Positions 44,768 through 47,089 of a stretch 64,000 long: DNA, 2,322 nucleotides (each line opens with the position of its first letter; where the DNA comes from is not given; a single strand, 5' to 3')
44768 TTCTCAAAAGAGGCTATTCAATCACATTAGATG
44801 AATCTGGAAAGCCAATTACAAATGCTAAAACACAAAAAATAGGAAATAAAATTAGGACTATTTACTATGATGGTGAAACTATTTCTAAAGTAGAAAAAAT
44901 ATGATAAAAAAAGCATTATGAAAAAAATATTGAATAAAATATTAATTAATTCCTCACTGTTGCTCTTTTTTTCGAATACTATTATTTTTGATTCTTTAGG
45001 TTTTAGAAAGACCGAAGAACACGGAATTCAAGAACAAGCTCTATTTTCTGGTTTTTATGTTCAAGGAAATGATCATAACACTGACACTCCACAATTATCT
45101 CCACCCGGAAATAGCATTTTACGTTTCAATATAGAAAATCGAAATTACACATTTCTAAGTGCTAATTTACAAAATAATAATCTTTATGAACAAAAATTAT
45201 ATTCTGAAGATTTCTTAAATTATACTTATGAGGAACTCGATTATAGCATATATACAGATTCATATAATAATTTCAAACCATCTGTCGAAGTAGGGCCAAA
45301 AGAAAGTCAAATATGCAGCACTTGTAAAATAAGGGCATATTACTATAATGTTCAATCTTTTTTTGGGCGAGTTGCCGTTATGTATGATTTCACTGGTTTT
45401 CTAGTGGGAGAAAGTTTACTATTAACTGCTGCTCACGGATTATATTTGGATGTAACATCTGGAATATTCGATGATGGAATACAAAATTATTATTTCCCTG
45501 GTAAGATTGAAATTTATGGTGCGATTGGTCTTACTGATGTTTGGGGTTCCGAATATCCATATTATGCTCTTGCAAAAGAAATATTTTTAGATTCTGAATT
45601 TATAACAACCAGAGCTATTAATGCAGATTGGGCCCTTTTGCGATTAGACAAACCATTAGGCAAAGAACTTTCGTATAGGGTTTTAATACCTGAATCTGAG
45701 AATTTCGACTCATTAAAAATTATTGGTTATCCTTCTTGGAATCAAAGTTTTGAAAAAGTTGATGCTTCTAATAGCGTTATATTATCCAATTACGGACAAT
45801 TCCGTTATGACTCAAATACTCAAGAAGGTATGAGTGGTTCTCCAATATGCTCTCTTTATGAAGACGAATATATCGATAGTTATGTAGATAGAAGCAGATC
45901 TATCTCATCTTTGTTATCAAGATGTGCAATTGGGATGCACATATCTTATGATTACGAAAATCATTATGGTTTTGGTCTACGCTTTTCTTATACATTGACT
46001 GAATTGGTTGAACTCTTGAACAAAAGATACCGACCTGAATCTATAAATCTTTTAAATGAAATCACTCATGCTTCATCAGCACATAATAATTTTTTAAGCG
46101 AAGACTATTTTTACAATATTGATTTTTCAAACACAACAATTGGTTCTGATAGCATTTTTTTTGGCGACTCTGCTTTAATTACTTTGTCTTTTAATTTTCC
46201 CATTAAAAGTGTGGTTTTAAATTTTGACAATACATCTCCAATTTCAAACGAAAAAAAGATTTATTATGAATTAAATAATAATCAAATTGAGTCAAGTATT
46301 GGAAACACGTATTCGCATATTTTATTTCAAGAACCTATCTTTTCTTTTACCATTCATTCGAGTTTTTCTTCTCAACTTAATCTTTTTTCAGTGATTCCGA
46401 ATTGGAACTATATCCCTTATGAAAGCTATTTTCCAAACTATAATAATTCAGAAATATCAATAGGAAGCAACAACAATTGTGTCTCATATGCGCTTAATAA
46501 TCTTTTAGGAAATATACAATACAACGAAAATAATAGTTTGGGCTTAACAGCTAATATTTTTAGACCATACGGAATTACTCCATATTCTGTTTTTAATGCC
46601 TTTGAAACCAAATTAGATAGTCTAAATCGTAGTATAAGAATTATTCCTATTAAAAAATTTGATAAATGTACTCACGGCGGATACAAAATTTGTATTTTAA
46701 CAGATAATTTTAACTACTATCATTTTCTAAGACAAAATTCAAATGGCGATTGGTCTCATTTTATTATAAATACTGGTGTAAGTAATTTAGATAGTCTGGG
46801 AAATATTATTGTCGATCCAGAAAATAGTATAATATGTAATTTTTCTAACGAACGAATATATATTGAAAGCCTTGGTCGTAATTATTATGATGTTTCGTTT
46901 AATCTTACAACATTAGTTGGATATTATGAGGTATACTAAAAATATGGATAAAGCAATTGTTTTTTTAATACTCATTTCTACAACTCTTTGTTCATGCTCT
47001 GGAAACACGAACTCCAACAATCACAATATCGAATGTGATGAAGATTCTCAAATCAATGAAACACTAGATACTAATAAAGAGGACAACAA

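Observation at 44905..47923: Three-kb AT-rich two-gene insert (secreted serine protease plus lipoprotein) splits the xseA-xseB pair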

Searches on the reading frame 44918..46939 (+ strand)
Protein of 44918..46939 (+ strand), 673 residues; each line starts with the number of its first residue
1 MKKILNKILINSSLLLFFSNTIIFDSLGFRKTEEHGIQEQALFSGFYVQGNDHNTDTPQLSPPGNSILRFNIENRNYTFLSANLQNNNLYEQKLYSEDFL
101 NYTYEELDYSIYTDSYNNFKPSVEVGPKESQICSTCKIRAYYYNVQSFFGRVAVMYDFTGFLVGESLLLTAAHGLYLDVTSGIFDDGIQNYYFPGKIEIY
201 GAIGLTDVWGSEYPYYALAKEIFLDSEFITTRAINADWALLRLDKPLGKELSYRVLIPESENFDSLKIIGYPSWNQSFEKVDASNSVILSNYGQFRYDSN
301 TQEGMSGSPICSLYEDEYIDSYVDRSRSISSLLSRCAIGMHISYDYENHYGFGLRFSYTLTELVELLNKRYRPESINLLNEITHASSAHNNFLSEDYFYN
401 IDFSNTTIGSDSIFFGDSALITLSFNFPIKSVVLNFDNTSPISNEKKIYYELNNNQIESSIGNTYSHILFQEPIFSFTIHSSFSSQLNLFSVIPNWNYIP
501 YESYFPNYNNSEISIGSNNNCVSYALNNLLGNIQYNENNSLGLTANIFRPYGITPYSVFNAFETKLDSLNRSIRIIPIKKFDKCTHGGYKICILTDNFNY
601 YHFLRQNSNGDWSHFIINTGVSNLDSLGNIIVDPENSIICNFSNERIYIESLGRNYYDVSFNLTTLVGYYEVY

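Call 3: search_protein_families(library=pfam, proteins=[window:44918-46939:+], max_evalue=0.1)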
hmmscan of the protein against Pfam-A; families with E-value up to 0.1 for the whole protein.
window:44918-46939:+ (673 aa): 1 family
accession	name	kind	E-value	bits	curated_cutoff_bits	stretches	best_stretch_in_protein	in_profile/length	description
PF13365.12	Trypsin_2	-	0.0002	22.5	27.6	1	159-312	2-136/144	Trypsin-like peptidase domain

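Call 4: search_protein_families(library=ncbifam, proteins=[window:44918-46939:+], max_evalue=0.1)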
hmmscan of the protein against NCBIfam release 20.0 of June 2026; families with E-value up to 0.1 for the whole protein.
window:44918-46939:+ (673 aa): 0 families

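Call 5: find_homologous_proteins(query=window:44918-46939:+)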
Query window:44918-46939:+ (673 aa): 15 proteins with E <= 0.001 among 8000 candidates.
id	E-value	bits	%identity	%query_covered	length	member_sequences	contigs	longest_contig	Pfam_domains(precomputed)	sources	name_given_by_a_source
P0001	0.0e+0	1514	100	100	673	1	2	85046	-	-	-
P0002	5.0e-143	496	42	95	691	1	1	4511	-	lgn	-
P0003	1.4e-122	428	47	68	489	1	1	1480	PF13365.13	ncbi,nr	ncbi:MAG: trypsin-like peptidase domain-containing protein, partial [Oscillospiraceae bacterium]|nr:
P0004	2.0e-99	352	35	95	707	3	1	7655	PF13365.13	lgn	-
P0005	4.1e-99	351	35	87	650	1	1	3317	PF13365.13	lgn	-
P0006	1.5e-95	339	33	100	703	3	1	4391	PF13365.13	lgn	-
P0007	6.5e-95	337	46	55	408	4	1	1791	-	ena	-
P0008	3.6e-94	334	35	98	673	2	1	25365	-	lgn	-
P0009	2.2e-93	332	37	81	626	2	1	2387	PF13365.13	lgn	-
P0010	7.0e-89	317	34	95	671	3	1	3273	PF13365.13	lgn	-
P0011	1.0e-88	316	34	100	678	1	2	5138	PF13365.13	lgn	-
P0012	1.8e-86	309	33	99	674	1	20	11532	PF13365.13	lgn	-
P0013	5.3e-86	307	33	95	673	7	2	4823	PF13365.13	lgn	-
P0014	2.2e-84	302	34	100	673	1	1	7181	-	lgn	-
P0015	7.6e-71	257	37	60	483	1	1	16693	PF13365.13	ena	-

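Call 7: find_encoding_contigs(protein=P0008, flank=8000, max_places=3)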
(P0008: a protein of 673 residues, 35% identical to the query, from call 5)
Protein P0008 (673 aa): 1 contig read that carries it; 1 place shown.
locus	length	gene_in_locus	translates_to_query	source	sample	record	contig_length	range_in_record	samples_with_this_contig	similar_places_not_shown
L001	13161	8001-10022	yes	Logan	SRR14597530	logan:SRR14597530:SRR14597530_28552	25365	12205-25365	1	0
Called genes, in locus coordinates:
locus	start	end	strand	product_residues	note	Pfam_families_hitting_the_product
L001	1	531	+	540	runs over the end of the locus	PF05673:DUF815 (weak), PF05496:RuvB_N, PF00004:AAA, PF07728:AAA_5 (weak), PF17864:AAA_lid_4, PF05491:WHD_RuvB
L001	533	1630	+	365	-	PF13173:AAA_14 (faint), PF05496:RuvB_N (weak), PF00004:AAA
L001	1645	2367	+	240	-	PF00089:Trypsin, PF13365:Trypsin_2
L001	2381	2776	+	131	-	-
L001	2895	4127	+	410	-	PF13173:AAA_14, PF13635:DUF4143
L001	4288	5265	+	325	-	PF00144:Beta-lactamase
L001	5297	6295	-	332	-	-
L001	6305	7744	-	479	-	PF13676:TIR_2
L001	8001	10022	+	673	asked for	-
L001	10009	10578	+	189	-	-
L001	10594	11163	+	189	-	-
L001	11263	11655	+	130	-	PF01243:PNPOx_N (weak)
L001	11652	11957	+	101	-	-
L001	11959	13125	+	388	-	PF00465:Fe-ADH, PF13685:Fe-ADH_2 (weak), PF25137:ADH_Fe_C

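Call 8: find_encoding_contigs(protein=P0015, flank=8000, max_places=3)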
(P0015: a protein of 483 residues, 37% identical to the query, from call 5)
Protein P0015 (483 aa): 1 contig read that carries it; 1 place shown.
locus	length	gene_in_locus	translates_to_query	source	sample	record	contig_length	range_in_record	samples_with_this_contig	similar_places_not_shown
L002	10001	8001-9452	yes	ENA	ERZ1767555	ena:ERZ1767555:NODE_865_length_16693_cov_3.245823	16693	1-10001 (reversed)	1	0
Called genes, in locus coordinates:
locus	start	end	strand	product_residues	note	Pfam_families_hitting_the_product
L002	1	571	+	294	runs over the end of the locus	-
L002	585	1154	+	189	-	-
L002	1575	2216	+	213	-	-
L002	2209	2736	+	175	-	PF01381:HTH_3 (weak)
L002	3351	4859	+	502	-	-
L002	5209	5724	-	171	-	PF14278:TetR_C_8 (faint)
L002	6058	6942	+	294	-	-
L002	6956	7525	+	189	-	-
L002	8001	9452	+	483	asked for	PF13365:Trypsin_2 (faint)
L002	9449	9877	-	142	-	-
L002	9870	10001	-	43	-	?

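Call 13: find_encoding_contigs(protein=P0012, flank=6000, max_places=4)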
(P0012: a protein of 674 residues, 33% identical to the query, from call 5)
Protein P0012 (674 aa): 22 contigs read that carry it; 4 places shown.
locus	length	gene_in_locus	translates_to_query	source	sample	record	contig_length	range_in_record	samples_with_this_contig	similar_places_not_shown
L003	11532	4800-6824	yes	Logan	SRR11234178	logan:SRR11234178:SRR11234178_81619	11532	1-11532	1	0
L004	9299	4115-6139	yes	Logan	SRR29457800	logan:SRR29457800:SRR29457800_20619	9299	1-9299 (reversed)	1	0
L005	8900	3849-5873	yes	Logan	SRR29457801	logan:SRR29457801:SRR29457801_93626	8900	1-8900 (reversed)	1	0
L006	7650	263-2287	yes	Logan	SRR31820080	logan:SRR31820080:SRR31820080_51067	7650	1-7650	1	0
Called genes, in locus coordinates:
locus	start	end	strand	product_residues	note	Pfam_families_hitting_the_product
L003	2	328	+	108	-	?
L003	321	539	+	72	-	PF01176:eIF-1a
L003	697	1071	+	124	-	PF00416:Ribosomal_S13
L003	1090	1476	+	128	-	PF00411:Ribosomal_S11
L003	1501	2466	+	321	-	PF01193:RNA_pol_L, PF01000:RNA_pol_A_bac, PF03118:RNA_pol_A_CTD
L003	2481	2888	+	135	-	PF01196:Ribosomal_L17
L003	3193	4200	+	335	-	PF01210:NAD_Gly3P_dh_N, PF03807:F420_oxidored (weak), PF07479:NAD_Gly3P_dh_C, PF20618:GPD_NAD_C_bact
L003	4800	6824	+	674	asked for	PF13365:Trypsin_2 (faint)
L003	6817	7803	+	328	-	-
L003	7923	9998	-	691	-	PF00724:Oxidored_FMN, PF03486:HI0933_like (faint), PF07992:Pyr_redox_2, PF01266:DAO (weak), PF12831:FAD_oxidored (weak), PF13450:NAD_binding_8, PF13738:Pyr_redox_3 (weak), PF00070:Pyr_redox (weak), +2 more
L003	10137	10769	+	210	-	PF06971:Put_DNA-bind_N, PF02629:CoA_binding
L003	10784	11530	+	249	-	?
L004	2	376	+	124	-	PF00416:Ribosomal_S13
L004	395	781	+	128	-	PF00411:Ribosomal_S11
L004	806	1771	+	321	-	PF01193:RNA_pol_L, PF01000:RNA_pol_A_bac, PF03118:RNA_pol_A_CTD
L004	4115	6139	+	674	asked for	PF13365:Trypsin_2 (faint)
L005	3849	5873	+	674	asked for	PF13365:Trypsin_2 (faint)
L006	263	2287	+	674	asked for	PF13365:Trypsin_2 (faint)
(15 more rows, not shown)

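Call 14: find_encoding_contigs(protein=P0004, flank=6000, max_places=2)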
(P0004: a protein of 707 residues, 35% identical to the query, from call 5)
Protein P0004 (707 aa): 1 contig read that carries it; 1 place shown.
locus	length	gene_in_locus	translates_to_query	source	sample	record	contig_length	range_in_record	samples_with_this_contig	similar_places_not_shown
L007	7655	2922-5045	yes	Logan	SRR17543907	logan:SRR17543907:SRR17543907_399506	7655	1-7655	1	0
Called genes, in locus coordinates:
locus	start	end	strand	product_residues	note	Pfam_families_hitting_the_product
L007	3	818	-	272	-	?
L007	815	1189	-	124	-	-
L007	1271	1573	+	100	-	PF01106:NifU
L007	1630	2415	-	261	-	PF00459:Inositol_P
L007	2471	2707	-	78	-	-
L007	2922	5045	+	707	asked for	PF13365:Trypsin_2 (weak)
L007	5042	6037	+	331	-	-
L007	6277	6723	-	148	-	-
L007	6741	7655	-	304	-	?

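Call 21: predict_structure(alignment_id=A1)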
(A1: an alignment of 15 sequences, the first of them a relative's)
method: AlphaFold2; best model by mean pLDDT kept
length: 673 residues; sequences in the alignment: 15
mean_pLDDT: 76.5   pTM: 0.77
mean pLDDT of the five models: 76.5, 75.1, 74.9, 73.4, 58.3
residues with pLDDT >= 90: 117; 70-90: 364; 50-70: 136; < 50: 56
segments of 3 or more residues with pLDDT < 50: 17-35, 316-319, 538-541, 545-551, 643-646, 652-659
pLDDT, mean of each block of 10 residues (from residue 1): 62 53 32 48 79 58 72 86 71 80 71 81 76 86 81 87 85 76 61 87 86 91 86 81 86 85 88 76 88 84 87 59 57 81 86 88 86 88 68 87 87 88 93 82 73 84 86 92 88 92 86 70 69 49 47 63 72 80 86 73 86 78 82 79 50 48 70 84
secondary structure, 60 per line:
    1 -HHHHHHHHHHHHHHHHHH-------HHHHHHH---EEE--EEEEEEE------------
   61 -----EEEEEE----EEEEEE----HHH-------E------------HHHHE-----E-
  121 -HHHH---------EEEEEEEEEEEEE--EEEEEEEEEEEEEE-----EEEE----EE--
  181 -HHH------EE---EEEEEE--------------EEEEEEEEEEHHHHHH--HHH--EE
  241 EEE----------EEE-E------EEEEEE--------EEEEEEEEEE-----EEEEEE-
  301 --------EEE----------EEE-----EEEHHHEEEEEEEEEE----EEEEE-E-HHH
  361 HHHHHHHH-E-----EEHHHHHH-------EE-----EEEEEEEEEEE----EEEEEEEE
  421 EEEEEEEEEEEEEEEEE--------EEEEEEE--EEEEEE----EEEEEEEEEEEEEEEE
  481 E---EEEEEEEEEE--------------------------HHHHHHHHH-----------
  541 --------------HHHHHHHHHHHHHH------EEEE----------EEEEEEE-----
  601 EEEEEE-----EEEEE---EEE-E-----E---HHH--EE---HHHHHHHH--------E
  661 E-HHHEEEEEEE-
elements in order (helices of 4 or more, strands of 3 or more residues): H2-19 H27-33 E37-39 E42-48 E66-71 E76-81 H109-112 H122-125 E135-147 E150-163 E169-172 E196-201 E216-225 H226-231 E239-243 E254-256 E265-270 E279-288 E294-299 E309-311 E322-324 E330-332 E336-345 E350-354 H358-368 H378-383 E398-408 E413-437 E446-452 E455-460 E465-481 E485-494 H521-529 H555-568 E575-578 E589-595 E601-606 E612-616 E620-622 H644-651 E666-672

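Call 25: fold_search(model_id=the predicted structure, library=pdb)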
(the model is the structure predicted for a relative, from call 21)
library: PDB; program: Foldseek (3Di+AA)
matches with E <= 10: 1586; with E <= 0.001: 349
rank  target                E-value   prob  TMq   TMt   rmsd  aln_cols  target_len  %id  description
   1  1p3c                  7.2e-09  1.00  0.25  0.72   4.1       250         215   16  Glutamyl endopeptidase from Bacillus intermedius (released 2004-04-27)
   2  1qy6                  1.9e-08  1.00  0.23  0.64   5.7       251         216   14  Structue of V8 Protease from Staphylococcus aureus (released 2004-02-17)
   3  6tya                  3.1e-08  1.00  0.22  0.61   7.1       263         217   15  Structure of N-terminus locked Esp with one pro-peptide residue - V67C, D255C (released 2019-08-28)
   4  1wcz                  6.2e-08  1.00  0.23  0.64   5.6       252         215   13  Crystal structure of an alkaline form of v8 protease from Staphylococcus aureus (released 2004-06-01)
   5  6pym                  7.7e-08  1.00  0.23  0.64   5.6       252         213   14  Structure of active-site serine mutant of ESP, serine protease from Staphylococcus epidermidis (released 2019-08-14)
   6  9ect_A                8.1e-08  1.00  0.22  0.62   6.1       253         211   12  Crystal Structure of the Gemella haemolysans Immunoglobulin A1 Protease Trypsin-Like Domain (released 2025-03-12)
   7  6u1b                  1.9e-07  1.00  0.22  0.60   6.9       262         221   15  Structure of N-terminus locked Esp with eight pro-peptide residues - V67C, D255C (released 2019-09-04)
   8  6q12_A                2.0e-07  1.00  0.22  0.63   5.7       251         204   14  Structure of pro-Esp mutant- S66V (released 2019-08-14)
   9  6q24                  2.6e-07  1.00  0.22  0.63   5.9       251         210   16  Structure of pro-Esp mutant- S235A (released 2019-08-21)
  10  4fln_A                3.2e-07  1.00  0.22  0.31  22.6       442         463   11  Crystal structure of plant protease Deg2 (released 2012-09-19)
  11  5ilb_B                3.9e-07  1.00  0.22  0.31  18.1       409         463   10  Crystal structure of protease domain of Deg2 linked with the PDZ domain of Deg9 (released 2017-03-08)
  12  3cp7_A                4.4e-07  1.00  0.25  0.71   4.2       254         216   14  Crystal structure of a thermostable serine protease AL20 from extremophilic microoganism (released 2009-02-10)
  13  2w7u_A                4.6e-07  1.00  0.22  0.66   6.5       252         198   15  SplA serine protease of Staphylococcus aureus (2.4A) (released 2010-03-31)
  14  5ilb_A                6.0e-07  1.00  0.23  0.31  17.8       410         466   11  Crystal structure of protease domain of Deg2 linked with the PDZ domain of Deg9 (released 2017-03-08)
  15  4fln_B                6.6e-07  1.00  0.21  0.29  19.0       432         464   12  Crystal structure of plant protease Deg2 (released 2012-09-19)
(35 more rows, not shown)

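Call 32: find_encoding_contigs(protein=P0002, flank=5000, max_places=2)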
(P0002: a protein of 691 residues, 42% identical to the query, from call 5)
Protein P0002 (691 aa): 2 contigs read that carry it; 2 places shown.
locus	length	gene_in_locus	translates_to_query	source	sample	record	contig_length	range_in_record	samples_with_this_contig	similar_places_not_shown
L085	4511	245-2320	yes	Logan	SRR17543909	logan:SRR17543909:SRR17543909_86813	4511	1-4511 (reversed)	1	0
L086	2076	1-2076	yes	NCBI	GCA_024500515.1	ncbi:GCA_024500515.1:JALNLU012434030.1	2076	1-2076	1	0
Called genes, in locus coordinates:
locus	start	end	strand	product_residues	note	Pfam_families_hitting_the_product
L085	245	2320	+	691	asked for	-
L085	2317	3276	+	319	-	-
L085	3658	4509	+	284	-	?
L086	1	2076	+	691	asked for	?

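Call 33: find_encoding_contigs(protein=P0014, flank=6000, max_places=2)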
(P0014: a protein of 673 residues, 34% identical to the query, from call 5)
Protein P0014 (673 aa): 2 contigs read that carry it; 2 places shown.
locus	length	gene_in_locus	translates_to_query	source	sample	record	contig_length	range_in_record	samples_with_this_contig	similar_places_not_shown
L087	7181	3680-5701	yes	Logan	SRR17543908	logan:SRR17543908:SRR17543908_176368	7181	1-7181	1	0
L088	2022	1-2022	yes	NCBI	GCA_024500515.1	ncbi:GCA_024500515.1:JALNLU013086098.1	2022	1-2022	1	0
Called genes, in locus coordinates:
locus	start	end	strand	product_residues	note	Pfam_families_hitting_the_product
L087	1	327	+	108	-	?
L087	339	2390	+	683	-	PF00009:GTP_EFTU, PF03144:GTP_EFTU_D2, PF22042:EF-G_D2, PF14492:EFG_III, PF03764:EFG_IV, PF00679:EFG_C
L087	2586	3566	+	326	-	-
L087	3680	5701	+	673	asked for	-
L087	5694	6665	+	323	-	-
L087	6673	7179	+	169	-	?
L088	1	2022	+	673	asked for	?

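Call 56: find_encoding_contigs(protein=P0001, flank=6000, max_places=4)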
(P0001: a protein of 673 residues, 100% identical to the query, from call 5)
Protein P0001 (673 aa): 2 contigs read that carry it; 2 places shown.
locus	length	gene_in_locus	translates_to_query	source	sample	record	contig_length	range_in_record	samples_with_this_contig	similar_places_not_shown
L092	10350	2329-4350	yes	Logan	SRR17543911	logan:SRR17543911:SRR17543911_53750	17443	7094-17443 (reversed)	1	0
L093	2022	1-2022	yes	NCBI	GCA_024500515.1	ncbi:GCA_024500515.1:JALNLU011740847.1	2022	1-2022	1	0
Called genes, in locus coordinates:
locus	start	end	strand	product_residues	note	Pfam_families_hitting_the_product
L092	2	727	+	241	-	?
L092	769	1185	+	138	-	PF01029:NusB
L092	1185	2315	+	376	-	PF13742:tRNA_anti_2, PF01336:tRNA_anti-codon, PF02601:Exonuc_VII_L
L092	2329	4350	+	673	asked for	-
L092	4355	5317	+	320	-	-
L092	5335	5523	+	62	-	PF02609:Exonuc_VII_S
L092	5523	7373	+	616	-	PF13292:DXP_synthase_N, PF00456:Transketolase_N (faint), PF00676:E1_dh (faint), PF02775:TPP_enzyme_C (weak), PF02779:Transket_pyr, PF02780:Transketolase_C (weak)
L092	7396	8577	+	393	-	PF00817:IMS, PF11798:IMS_HHH (weak), PF11799:IMS_C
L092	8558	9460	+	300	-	PF02899:Phage_int_SAM_1, PF00589:Phage_integrase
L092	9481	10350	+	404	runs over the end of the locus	PF01676:Metalloenzyme, PF00884:Sulfatase (faint)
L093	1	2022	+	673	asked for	?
